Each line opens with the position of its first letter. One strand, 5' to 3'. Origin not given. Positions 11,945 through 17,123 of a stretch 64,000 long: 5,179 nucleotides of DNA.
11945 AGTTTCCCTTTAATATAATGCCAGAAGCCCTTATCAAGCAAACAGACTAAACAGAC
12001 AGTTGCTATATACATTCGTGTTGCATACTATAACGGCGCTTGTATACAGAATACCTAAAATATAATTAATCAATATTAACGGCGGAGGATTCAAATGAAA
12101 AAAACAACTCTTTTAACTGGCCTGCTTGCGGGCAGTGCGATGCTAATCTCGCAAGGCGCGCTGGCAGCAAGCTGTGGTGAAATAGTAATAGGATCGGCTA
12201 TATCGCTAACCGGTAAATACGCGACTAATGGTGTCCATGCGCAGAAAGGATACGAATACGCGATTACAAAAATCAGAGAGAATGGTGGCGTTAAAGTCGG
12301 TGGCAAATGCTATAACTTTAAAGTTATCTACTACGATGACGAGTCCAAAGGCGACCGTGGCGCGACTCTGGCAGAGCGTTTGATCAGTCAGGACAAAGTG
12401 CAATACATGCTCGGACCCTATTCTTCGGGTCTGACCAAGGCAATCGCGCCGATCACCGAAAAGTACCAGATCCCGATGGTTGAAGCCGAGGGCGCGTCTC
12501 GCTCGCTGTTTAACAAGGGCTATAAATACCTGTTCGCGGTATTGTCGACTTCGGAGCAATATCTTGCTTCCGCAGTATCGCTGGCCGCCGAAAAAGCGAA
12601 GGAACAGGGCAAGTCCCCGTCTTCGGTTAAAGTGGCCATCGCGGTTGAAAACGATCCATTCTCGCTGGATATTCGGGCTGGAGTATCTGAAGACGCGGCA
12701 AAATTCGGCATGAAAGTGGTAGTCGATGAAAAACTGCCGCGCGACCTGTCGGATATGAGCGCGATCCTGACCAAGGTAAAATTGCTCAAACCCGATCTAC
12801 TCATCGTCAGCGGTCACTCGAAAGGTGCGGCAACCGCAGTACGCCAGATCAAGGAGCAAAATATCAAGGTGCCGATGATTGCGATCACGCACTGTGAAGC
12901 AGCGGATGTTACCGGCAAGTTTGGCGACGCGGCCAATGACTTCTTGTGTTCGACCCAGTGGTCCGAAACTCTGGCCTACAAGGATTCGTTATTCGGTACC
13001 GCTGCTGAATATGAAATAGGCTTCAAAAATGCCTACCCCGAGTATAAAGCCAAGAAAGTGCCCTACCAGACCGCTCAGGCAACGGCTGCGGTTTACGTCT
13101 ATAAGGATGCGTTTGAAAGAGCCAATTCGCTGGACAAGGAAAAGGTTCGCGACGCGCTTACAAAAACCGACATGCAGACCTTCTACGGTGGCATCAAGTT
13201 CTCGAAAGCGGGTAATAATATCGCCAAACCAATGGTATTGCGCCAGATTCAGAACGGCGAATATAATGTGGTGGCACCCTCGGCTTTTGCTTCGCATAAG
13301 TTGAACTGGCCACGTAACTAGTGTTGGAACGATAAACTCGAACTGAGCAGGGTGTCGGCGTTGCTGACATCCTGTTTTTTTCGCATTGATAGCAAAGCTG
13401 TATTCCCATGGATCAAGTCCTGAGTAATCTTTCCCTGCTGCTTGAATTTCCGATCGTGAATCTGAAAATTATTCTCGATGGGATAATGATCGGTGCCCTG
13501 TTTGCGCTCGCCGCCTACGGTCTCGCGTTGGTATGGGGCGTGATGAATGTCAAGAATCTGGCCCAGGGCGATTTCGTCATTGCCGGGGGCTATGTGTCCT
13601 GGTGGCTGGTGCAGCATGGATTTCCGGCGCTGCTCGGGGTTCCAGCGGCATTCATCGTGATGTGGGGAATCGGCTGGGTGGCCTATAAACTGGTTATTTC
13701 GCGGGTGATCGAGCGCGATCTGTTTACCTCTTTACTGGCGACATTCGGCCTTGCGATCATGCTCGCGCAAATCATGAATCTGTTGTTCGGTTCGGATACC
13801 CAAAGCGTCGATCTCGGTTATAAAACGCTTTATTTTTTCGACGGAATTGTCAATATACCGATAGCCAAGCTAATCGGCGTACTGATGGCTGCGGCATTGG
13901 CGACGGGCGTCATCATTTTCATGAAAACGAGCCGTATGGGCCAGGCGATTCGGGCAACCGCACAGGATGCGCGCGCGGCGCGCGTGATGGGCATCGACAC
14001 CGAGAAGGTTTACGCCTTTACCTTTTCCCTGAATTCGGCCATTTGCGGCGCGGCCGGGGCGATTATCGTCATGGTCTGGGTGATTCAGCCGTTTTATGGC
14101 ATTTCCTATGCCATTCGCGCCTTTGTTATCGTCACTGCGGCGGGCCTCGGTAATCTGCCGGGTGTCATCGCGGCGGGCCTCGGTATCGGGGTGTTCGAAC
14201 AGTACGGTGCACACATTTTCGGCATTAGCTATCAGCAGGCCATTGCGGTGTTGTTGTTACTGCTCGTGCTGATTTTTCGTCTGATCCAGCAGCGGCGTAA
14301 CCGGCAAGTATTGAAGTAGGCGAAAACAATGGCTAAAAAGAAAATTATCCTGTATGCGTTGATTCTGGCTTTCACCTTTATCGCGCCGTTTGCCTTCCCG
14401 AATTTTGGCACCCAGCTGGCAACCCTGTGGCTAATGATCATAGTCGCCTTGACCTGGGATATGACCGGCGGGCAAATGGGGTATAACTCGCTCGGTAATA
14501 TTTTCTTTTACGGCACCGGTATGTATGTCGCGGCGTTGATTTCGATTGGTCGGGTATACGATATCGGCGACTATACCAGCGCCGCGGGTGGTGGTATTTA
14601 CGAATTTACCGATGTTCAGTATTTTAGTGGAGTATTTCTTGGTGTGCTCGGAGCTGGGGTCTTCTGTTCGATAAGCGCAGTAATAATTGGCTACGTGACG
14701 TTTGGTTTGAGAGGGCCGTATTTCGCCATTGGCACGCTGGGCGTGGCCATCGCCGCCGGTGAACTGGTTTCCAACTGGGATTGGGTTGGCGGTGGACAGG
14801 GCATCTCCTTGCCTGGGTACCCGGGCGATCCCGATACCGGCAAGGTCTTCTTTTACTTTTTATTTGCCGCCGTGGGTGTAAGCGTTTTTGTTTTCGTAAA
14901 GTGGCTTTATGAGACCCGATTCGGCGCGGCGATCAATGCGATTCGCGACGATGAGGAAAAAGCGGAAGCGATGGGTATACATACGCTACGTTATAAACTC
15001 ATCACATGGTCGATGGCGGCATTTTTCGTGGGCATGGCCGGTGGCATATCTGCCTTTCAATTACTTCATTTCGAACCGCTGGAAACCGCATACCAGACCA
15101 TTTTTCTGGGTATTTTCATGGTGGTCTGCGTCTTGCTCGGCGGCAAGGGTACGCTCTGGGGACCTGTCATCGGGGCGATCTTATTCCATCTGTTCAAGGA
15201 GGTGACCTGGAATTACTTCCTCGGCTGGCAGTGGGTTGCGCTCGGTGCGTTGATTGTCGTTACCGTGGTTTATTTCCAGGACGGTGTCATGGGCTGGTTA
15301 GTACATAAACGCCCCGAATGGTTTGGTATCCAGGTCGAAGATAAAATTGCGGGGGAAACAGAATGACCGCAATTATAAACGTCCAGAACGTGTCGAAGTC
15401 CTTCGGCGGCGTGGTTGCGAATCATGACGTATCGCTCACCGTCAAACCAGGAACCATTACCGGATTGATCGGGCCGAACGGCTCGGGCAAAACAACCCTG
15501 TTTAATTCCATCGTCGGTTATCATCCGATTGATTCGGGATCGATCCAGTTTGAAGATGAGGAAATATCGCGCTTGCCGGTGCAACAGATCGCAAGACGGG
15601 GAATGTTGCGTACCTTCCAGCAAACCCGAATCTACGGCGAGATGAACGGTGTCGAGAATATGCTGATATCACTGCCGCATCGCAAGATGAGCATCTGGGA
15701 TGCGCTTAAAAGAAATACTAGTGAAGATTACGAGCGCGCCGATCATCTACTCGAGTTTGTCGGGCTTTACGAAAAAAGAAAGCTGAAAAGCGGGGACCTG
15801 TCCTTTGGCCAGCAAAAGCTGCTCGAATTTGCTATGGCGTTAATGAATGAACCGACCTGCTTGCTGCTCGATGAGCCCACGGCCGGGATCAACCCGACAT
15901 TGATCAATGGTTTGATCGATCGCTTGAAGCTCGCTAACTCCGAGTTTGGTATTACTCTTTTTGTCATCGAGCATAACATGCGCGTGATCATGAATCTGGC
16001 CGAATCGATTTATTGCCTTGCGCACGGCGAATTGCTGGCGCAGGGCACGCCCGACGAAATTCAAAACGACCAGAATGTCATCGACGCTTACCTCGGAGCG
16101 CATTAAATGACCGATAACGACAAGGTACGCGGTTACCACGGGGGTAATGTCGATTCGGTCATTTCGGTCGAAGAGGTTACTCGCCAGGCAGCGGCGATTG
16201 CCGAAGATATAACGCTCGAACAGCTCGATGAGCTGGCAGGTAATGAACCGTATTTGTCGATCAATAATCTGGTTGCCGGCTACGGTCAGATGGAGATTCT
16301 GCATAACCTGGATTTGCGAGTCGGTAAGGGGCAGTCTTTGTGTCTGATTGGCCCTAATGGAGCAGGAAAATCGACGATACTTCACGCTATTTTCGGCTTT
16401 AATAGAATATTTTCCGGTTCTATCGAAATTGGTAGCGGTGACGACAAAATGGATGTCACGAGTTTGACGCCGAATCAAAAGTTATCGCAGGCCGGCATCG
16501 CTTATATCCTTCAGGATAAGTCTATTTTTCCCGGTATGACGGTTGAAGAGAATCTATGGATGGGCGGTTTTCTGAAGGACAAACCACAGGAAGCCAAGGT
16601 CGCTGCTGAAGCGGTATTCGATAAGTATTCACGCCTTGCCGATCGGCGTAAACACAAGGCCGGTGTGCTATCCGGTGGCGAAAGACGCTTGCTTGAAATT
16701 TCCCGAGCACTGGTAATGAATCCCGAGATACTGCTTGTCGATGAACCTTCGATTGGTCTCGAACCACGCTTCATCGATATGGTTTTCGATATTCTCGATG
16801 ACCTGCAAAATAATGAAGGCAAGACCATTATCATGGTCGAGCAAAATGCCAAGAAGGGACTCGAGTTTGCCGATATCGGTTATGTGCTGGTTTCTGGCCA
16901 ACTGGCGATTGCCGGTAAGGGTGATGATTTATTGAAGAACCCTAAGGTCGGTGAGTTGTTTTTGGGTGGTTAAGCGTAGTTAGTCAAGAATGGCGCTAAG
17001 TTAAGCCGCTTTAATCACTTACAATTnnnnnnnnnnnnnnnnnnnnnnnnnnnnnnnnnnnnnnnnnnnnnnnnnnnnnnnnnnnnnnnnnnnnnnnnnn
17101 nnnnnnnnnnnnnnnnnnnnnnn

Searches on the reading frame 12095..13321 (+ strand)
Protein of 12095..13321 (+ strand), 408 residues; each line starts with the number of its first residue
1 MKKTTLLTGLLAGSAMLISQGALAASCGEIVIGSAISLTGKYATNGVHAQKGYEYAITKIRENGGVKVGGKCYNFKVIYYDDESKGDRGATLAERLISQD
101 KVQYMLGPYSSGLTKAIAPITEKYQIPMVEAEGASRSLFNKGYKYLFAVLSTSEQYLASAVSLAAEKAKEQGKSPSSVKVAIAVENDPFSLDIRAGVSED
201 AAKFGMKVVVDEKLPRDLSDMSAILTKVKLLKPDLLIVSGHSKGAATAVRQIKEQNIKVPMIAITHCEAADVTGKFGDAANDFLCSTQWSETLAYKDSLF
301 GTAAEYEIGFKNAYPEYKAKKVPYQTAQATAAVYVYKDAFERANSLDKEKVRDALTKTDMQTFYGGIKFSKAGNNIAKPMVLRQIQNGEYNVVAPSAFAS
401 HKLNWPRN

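Call 28: search_protein_families(library=pfam, proteins=[window:12095-13321:+], max_evalue=0.00001)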
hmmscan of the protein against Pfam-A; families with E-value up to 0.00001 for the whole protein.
window:12095-13321:+ (408 aa): 3 families
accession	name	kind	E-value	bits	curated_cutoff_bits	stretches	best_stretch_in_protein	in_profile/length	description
PF13458.12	Peripla_BP_6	-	1.1e-49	170.4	31.7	1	29-388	1-342/343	Periplasmic binding protein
PF13433.12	Peripla_BP_5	-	4.4e-20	72.5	27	2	32-124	3-91/363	Periplasmic binding protein domain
PF01094.35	ANF_receptor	-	3.1e-10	40.1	25.4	1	55-375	8-340/353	Receptor family ligand binding region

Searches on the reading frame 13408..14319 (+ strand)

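Call 28: search_protein_families(library=pfam, proteins=[window:13408-14319:+], max_evalue=0.00001)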
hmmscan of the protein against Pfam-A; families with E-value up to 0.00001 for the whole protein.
window:13408-14319:+ (303 aa): 1 family
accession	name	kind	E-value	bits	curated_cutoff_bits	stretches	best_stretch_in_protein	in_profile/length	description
PF02653.21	BPD_transp_2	-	3.6e-32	112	26.8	1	22-288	2-269/269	Branched-chain amino acid transport system / permease component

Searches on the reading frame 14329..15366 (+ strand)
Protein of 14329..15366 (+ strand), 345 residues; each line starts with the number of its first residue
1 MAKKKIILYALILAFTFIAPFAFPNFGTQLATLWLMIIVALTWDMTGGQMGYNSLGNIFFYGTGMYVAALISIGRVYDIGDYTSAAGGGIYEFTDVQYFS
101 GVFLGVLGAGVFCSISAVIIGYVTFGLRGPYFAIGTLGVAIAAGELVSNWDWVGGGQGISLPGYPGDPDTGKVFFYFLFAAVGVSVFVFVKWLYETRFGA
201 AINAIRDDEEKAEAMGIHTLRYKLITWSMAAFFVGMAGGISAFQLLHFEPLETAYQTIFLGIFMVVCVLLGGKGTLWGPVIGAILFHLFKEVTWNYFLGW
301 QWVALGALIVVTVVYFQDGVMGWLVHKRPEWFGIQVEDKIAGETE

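Call 28: search_protein_families(library=pfam, proteins=[window:14329-15366:+], max_evalue=0.00001)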
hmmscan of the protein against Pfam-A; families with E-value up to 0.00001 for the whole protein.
window:14329-15366:+ (345 aa): 1 family
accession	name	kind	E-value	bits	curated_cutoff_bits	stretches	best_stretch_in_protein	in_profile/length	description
PF02653.21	BPD_transp_2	-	2.1e-28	99.7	26.8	1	31-312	7-268/269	Branched-chain amino acid transport system / permease component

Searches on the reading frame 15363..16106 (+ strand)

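Call 28: search_protein_families(library=pfam, proteins=[window:15363-16106:+], max_evalue=0.00001)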
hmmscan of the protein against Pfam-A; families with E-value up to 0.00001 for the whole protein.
window:15363-16106:+ (247 aa): 4 families
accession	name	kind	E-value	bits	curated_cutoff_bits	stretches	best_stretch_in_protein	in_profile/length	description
PF00005.33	ABC_tran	-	9.7e-30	104.4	25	1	21-174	2-137/137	ABC transporter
PF13304.12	AAA_21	-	9.3e-14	52.6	27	1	129-193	221-288/304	AAA domain, putative AbiEii toxin, Type IV TA system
PF12399.14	BCA_ABC_TP_C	-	2.4e-10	40.2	25.5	1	223-246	1-24/27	Branched-chain amino acid ATP-binding cassette transporter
PF02463.25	SMC_N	-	1.9e-07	31.2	40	1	21-215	16-207/220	RecF/RecN/SMC N terminal domain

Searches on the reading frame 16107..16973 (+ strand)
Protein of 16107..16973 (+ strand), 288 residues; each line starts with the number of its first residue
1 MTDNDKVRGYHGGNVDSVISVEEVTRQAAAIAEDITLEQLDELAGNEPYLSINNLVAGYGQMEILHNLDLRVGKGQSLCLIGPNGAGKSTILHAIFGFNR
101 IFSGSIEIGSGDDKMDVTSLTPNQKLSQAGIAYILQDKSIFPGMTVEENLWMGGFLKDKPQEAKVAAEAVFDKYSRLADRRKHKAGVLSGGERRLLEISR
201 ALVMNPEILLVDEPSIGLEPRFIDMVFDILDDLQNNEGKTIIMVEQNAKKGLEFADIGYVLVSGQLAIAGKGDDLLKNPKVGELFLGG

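Call 28: search_protein_families(library=pfam, proteins=[window:16107-16973:+], max_evalue=0.00001)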
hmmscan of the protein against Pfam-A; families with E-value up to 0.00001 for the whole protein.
window:16107-16973:+ (288 aa): 2 families
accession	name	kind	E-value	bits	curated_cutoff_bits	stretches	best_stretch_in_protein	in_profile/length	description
PF00005.33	ABC_tran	-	4.8e-28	98.9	25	1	65-214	1-135/137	ABC transporter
PF13304.12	AAA_21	-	1.2e-11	45.7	27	0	79-112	3-41/304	AAA domain, putative AbiEii toxin, Type IV TA system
